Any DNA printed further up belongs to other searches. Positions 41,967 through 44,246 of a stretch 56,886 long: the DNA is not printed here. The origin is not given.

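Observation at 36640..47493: Candidate oxygen-regulated porin-cytochrome electron conduit in a T9SS Bacteroidota genome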

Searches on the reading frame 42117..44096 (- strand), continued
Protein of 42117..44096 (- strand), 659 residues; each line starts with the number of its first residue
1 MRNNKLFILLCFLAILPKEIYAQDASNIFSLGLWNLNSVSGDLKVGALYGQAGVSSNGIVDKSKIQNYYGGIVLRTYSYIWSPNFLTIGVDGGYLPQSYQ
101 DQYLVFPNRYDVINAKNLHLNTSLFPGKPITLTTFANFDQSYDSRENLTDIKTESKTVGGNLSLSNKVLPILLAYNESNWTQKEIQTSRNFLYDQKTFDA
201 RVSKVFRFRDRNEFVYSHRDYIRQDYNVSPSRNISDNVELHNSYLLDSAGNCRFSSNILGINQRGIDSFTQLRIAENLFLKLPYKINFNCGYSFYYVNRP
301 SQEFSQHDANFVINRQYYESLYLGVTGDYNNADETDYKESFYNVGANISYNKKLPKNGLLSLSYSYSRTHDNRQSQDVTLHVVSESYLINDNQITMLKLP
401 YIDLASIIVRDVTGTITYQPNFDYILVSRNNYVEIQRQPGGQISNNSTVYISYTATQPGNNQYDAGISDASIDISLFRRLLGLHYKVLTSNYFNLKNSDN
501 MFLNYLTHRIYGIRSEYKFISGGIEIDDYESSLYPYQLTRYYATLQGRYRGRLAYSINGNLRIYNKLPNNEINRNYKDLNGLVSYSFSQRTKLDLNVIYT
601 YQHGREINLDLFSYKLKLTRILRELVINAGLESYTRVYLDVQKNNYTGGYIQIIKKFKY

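Call 35: search_protein_families(library=pfam, proteins=[L063:5240-5881:+, L063:2982-4676:+, L063:1966-2985:+, L063:7183-7989:+, L063:9984-11057:+, L063:11829-12542:-, L043:11442-12074:+, L059:4176-5516:+, L063:16899-17951:-], max_evalue=0.01)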
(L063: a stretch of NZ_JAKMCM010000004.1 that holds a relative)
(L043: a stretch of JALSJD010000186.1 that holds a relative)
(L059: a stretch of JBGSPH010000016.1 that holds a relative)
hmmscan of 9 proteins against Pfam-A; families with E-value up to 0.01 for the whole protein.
L063:5240-5881:+ (213 aa): 5 families
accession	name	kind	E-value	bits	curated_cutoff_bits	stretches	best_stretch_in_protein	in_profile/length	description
PF09699.15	Paired_CXXCH_1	-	9.8e-12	44.8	20.6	1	177-211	8-36/41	Doubled CXXCH motif (Paired_CXXCH_1)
PF14522.11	Cytochrome_C7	-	6.4e-06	26.3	24.8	0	172-211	9-48/67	Cytochrome c7 and related cytochrome c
PF14537.11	Cytochrom_c3_2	-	5.7e-05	23.9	25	0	169-211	51-78/79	Cytochrome c3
PF22113.1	Mtrc-MtrF_II-IV_dom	-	0.0013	18.7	30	0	45-124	84-135/176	Outer membrane cytochrome MtrC/MtrF-like, domains II/IV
PF03264.19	Cytochrom_NNT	-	0.0063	16.7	24.1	0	100-211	61-164/174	NapC/NirT cytochrome c family, N-terminal region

L063:2982-4676:+ (564 aa): 4 families
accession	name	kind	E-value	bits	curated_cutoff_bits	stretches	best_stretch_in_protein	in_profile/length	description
PF09699.15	Paired_CXXCH_1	-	1.7e-26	92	20.6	2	170-201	8-37/41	Doubled CXXCH motif (Paired_CXXCH_1)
PF22113.1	Mtrc-MtrF_II-IV_dom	-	1.9e-14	54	30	2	234-364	3-129/176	Outer membrane cytochrome MtrC/MtrF-like, domains II/IV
PF14522.11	Cytochrome_C7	-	3.1e-13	49.8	24.8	2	236-273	12-52/67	Cytochrome c7 and related cytochrome c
PF14537.11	Cytochrom_c3_2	-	3e-09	37.6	25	1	237-323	6-71/79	Cytochrome c3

L063:1966-2985:+ (339 aa): 6 families
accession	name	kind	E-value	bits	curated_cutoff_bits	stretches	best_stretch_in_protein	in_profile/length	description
PF01436.27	NHL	-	9e-23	79.6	20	3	306-333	1-28/28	NHL repeat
PF17170.10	DUF5128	-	3.7e-18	66.2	22.9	3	270-336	53-120/321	6-bladed beta-propeller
PF25021.1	TEN_NHL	-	1.1e-05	25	27.1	0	209-253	138-180/357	Teneurin NHL domain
PF08450.18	SGL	-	7.1e-05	23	26.3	0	143-246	115-217/246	SMP-30/Gluconolactonase/LRE-like region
PF01731.26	Arylesterase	-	0.0024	18.5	21.3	0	294-334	40-82/86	Arylesterase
PF15869.11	TolB_like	-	0.0066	16.3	29.2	0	292-335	52-94/296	TolB-like 6-blade propeller-like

L063:7183-7989:+ (268 aa): 5 families
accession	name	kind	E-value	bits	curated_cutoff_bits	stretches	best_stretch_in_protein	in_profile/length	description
PF09699.15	Paired_CXXCH_1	-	1.9e-45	152.7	20.6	5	101-139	1-39/41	Doubled CXXCH motif (Paired_CXXCH_1)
PF14537.11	Cytochrom_c3_2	-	1.8e-10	41.5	25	2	152-228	6-79/79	Cytochrome c3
PF14522.11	Cytochrome_C7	-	3.9e-10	39.8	24.8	2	106-160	13-67/67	Cytochrome c7 and related cytochrome c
PF02085.21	Cytochrom_CIII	-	3.6e-07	30.9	22.9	1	48-136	15-101/101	Class III cytochrome C family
PF22678.1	Cytochrom_c_NrfB-like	-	7e-05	23.7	27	0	215-265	28-80/89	Cytochrome c-type protein NrfB-like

L063:9984-11057:+ (357 aa): 5 families
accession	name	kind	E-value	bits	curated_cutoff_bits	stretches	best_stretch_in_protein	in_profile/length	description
PF09699.15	Paired_CXXCH_1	-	1.9e-40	136.7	20.6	5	112-150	1-39/41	Doubled CXXCH motif (Paired_CXXCH_1)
PF14537.11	Cytochrom_c3_2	-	6.8e-11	42.9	25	2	116-198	5-79/79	Cytochrome c3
PF14522.11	Cytochrome_C7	-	2.4e-08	34.1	24.8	0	190-269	13-66/67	Cytochrome c7 and related cytochrome c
PF22678.1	Cytochrom_c_NrfB-like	-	1.5e-05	25.8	27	1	66-135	1-76/89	Cytochrome c-type protein NrfB-like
PF24734.1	DUF7685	-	0.002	18.4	27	1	170-204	2-39/43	Domain of unknown function (DUF7685)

L063:11829-12542:- (237 aa): 1 family
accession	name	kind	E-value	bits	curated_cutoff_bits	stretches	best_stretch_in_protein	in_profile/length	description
PF13457.12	GW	-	0.0025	18.9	21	0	151-185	34-63/76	GW (Gly-Tryp) dipeptide domain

L043:11442-12074:+ (210 aa): 6 families
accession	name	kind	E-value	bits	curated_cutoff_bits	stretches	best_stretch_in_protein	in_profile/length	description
PF22113.1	Mtrc-MtrF_II-IV_dom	-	5.7e-05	23.1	30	1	38-96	77-134/176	Outer membrane cytochrome MtrC/MtrF-like, domains II/IV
PF09699.15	Paired_CXXCH_1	-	0.00013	22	20.6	0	83-93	29-39/41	Doubled CXXCH motif (Paired_CXXCH_1)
PF23091.2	TNFR_ELAPOR1_6th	-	0.0034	17.7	33.2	1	154-180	8-34/41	ELAPOR1-like, TNF receptor-like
PF02085.21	Cytochrom_CIII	-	0.0038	18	22.9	1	157-209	30-83/101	Class III cytochrome C family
PF14522.11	Cytochrome_C7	-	0.0053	17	24.8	0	156-209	12-49/67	Cytochrome c7 and related cytochrome c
PF14537.11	Cytochrom_c3_2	-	0.0069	17.3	25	0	154-178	54-77/79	Cytochrome c3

L059:4176-5516:+ (446 aa): 5 families
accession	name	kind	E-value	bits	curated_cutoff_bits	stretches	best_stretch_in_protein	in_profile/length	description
PF09699.15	Paired_CXXCH_1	-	2.2e-26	91.7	20.6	3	121-158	4-39/41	Doubled CXXCH motif (Paired_CXXCH_1)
PF22113.1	Mtrc-MtrF_II-IV_dom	-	6.5e-14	52.3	30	2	121-252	4-131/176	Outer membrane cytochrome MtrC/MtrF-like, domains II/IV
PF14522.11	Cytochrome_C7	-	1.4e-12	47.7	24.8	1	119-162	9-55/67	Cytochrome c7 and related cytochrome c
PF14537.11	Cytochrom_c3_2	-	8.4e-10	39.4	25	3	303-393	6-71/79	Cytochrome c3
PF22678.1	Cytochrom_c_NrfB-like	-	0.00037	21.3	27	0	306-392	1-71/89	Cytochrome c-type protein NrfB-like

L063:16899-17951:- (350 aa): 2 families
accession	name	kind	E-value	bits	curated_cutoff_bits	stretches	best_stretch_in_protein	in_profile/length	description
PF14522.11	Cytochrome_C7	-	0.00023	21.4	24.8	1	28-85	14-67/67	Cytochrome c7 and related cytochrome c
PF09698.15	GSu_C4xC__C2xCH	-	0.0058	17.8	21.7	1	159-187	1-28/36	Geobacter CxxxxCH...CXXCH motif (GSu_C4xC__C2xCH)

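Call 47: search_protein_representatives(alignment_id=A1)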
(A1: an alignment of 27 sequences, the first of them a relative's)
Query: 27 sequences, 653 profile positions. Proteins with E-value up to 0.001 (for the whole library): 2083; up to 1e-10: 1561; up to 1e-30: 599. The best 150 are listed.
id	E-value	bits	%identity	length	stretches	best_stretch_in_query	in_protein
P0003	3.7e-279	944.3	-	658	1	1-653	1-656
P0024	6.5e-260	880.7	-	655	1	2-653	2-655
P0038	5.6e-233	791.7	-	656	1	2-653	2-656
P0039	1.1e-232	790.8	-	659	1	6-653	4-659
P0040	1.6e-230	783.6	-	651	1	5-653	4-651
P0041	3.4e-229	779.2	-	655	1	8-653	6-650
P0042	5.8e-228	775.1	-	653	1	8-653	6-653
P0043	4.1e-223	759.1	-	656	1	3-653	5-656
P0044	1.7e-222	757.1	-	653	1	5-653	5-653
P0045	3.8e-220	749.3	-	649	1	4-653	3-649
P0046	2.7e-219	746.5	-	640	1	13-653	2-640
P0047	1.8e-216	737.1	-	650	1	5-653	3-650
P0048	1.9e-216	737.1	-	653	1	3-653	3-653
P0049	5.0e-216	735.7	-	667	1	8-653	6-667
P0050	1.1e-207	708.2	-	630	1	30-653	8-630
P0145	6.5e-127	441.3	-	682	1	7-653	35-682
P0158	4.6e-114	398.8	-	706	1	3-653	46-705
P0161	2.5e-111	389.8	-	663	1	11-651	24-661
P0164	6.3e-107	375.2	-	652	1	6-653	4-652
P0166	2.9e-102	359.8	-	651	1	6-653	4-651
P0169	9.1e-100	351.6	-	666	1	5-653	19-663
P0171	1.1e-96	341.5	-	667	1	7-652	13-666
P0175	3.5e-91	323.2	-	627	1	29-653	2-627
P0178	1.8e-84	301.0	-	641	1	60-653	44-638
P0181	1.1e-82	295.2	-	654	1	1-653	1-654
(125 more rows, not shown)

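Call 51: find_homologous_proteins(query=L059:7908-9875:+, max_evalue=0.001)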
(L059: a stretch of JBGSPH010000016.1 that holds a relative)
Query L059:7908-9875:+ (656 aa): 48 proteins with E <= 0.001 among 8000 candidates.
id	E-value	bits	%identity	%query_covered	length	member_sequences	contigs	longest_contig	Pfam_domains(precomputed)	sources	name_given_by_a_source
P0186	0.0e+0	1445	100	100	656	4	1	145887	-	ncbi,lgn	-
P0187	0.0e+0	1179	80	100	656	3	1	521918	-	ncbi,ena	-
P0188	0.0e+0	1143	76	100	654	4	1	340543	-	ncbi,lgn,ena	-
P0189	0.0e+0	1102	74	100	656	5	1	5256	-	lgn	-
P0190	0.0e+0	1100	74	100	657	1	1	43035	-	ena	-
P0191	0.0e+0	1060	71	100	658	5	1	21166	-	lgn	-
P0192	0.0e+0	1041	70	100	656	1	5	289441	-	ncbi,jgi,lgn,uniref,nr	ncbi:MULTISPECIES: hypothetical protein [Ignavibacterium]|jgi:hypothetical protein|uniref:hypothetic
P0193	5.4e-291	985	67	100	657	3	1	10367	-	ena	-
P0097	1.2e-285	967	65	99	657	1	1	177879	-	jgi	jgi:hypothetical protein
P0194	5.8e-278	942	76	83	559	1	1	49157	-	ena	-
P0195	3.3e-266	903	60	99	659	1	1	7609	-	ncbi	-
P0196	3.4e-261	886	61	99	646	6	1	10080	-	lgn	-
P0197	2.3e-257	874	60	99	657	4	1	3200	-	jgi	-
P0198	8.3e-253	859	60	100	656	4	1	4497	-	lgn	-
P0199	8.8e-239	812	56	100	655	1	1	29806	-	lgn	-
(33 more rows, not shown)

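Call 52: find_encoding_contigs(protein=P0192, flank=9000, max_places=4)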
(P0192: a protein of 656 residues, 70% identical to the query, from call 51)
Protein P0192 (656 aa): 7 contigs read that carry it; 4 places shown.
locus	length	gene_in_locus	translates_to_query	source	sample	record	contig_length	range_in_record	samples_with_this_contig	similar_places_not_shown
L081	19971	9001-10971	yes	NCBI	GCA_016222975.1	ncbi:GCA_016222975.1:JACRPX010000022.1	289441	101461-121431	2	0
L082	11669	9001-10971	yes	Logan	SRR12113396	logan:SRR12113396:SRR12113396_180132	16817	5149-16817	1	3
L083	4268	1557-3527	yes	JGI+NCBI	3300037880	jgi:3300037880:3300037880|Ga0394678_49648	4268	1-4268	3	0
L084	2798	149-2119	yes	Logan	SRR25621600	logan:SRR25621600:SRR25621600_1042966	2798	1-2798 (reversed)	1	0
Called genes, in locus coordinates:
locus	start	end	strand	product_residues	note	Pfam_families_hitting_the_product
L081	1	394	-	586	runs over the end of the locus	PF18962:Por_Secre_tail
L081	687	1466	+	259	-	PF03747:ADP_ribosyl_GH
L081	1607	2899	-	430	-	-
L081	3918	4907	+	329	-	PF25021:TEN_NHL (faint), PF08450:SGL (faint), PF01436:NHL (faint), PF06739:SBBP (faint), PF17170:DUF5128 (weak)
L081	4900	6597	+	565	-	PF14522:Cytochrome_C7 (faint), PF14537:Cytochrom_c3_2 (faint), PF09699:Paired_CXXCH_1 (weak), PF22113:Mtrc-MtrF_II-IV_dom (weak)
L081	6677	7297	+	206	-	PF24734:DUF7685 (faint), PF09699:Paired_CXXCH_1 (weak)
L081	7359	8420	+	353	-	PF01436:NHL (faint), PF17170:DUF5128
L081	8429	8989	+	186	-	PF02085:Cytochrom_CIII (weak), PF09699:Paired_CXXCH_1, PF14537:Cytochrom_c3_2 (faint), PF09699:Paired_CXXCH_1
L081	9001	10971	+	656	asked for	-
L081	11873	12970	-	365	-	PF00365:PFK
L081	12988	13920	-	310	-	PF01351:RNase_HII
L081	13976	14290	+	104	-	-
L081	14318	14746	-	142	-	PF03330:DPBB_1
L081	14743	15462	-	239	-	PF20260:PUA_4, PF04452:Methyltrans_RNA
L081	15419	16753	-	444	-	PF07244:POTRA (weak)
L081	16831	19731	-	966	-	PF02347:GDC-P, PF01212:Beta_elim_lyase, PF00266:Aminotran_5 (faint), PF21478:GcvP2_C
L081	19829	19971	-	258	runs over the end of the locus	PF22935:RM44_endonuclase (weak), PF14622:Ribonucleas_3_3, PF00636:Ribonuclease_3, PF00035:dsrm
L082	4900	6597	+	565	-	PF14522:Cytochrome_C7 (faint), PF14537:Cytochrom_c3_2 (faint), PF09699:Paired_CXXCH_1 (weak), PF22113:Mtrc-MtrF_II-IV_dom (weak)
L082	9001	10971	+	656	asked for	-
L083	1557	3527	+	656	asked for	-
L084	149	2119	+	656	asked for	-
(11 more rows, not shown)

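Call 59: list_cluster_members(proteins=[P0181, P0178, P0175, P0171, P0169, P0166, P0164, P0161, P0158, P0145])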
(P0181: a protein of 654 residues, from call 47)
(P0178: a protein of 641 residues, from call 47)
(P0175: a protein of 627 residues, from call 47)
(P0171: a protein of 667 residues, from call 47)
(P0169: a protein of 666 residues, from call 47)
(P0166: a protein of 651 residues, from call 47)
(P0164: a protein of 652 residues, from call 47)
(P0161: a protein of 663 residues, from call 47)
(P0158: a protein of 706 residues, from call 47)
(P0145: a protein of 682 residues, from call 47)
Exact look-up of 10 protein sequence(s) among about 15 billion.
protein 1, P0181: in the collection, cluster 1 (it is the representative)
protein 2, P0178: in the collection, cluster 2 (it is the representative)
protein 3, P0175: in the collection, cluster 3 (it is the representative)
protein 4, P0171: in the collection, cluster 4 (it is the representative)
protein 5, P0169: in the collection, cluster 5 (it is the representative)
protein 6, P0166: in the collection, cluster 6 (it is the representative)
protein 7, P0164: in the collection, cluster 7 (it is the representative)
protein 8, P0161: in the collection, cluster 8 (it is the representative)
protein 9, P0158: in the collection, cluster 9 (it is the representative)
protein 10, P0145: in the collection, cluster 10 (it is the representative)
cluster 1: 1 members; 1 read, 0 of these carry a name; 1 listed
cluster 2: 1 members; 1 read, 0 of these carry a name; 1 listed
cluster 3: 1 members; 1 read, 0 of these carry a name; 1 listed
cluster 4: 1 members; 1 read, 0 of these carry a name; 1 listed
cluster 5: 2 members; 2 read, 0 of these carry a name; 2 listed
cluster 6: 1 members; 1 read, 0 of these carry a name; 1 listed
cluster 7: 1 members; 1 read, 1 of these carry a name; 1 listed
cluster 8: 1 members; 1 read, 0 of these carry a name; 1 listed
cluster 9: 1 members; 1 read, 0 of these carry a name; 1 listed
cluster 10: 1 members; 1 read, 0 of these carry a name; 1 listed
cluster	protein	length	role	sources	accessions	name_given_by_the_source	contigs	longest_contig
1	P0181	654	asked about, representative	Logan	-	-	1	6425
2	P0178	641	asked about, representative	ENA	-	-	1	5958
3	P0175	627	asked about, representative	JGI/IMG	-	-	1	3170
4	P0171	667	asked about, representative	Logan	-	-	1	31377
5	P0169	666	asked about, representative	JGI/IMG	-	-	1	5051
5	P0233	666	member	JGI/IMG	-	-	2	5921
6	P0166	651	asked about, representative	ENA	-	-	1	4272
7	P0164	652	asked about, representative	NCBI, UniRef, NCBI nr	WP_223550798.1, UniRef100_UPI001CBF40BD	hypothetical protein [Aestuariivivens sp. NBU2969] | hypothetical protein n=1 Tax=Aestuariivivens sp. NBU2969 TaxID=2873267 RepID=UPI001CBF40BD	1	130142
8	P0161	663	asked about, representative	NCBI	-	-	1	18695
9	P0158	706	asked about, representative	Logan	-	-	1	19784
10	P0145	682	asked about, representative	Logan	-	-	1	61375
